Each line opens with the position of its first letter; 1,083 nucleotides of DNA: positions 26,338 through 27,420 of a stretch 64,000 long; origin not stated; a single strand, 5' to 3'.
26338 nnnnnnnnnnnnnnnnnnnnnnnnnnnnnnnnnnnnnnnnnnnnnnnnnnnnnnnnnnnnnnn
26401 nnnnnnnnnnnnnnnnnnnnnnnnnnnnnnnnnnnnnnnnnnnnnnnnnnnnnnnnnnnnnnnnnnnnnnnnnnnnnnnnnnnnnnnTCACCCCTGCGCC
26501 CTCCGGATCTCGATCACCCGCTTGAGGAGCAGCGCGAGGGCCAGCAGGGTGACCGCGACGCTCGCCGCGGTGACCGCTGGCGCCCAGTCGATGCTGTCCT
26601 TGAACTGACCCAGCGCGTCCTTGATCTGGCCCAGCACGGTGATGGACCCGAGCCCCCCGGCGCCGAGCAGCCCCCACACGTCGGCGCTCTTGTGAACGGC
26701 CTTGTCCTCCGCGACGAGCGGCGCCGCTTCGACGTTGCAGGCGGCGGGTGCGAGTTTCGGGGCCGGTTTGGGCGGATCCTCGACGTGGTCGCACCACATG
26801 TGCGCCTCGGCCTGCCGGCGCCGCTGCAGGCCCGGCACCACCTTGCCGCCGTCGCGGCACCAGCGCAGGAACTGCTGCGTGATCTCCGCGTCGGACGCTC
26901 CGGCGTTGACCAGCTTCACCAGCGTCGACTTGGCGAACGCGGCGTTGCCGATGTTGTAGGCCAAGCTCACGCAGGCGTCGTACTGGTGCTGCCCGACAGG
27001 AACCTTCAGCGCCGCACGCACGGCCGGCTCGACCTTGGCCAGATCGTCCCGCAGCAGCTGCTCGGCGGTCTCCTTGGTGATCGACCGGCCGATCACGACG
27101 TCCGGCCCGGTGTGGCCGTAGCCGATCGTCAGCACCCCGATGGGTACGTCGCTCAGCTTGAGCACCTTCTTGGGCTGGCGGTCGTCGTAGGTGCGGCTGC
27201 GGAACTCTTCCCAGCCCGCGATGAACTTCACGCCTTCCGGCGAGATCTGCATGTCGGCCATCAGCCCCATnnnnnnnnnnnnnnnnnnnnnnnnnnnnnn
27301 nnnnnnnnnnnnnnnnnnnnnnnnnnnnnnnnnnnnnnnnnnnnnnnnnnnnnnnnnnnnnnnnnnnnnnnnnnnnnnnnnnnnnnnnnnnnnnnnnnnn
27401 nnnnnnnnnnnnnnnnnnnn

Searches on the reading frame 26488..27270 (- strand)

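Call 5: search_protein_families(library=pfam, proteins=[window:26488-27270:-], max_evalue=0.01)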
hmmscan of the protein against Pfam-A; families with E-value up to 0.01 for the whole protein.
window:26488-27270:- (260 aa): 1 family
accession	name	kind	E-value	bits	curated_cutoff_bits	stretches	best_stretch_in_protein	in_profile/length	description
PF00959.24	Phage_lysozyme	-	5.2e-40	137.1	22.3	1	20-155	3-125/125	Phage lysozyme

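Call 6: search_protein_families(library=phrogs, proteins=[window:26488-27270:-], max_evalue=0.001)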
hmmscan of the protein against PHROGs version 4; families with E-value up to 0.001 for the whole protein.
window:26488-27270:- (260 aa): 5 families
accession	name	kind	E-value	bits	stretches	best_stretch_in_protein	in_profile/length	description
phrog_7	-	lysis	1.5e-51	176.5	1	4-171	549-707/873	endolysin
phrog_33083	-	lysis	9.2e-25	88.2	1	9-166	3-150/456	endolysin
phrog_10457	-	lysis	3e-19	70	1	64-160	3-94/95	endolysin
phrog_28234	-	lysis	3.7e-15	56.9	1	44-177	96-238/372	endolysin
phrog_7910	-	lysis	8.9e-15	56.1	1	71-160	4-91/96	endolysin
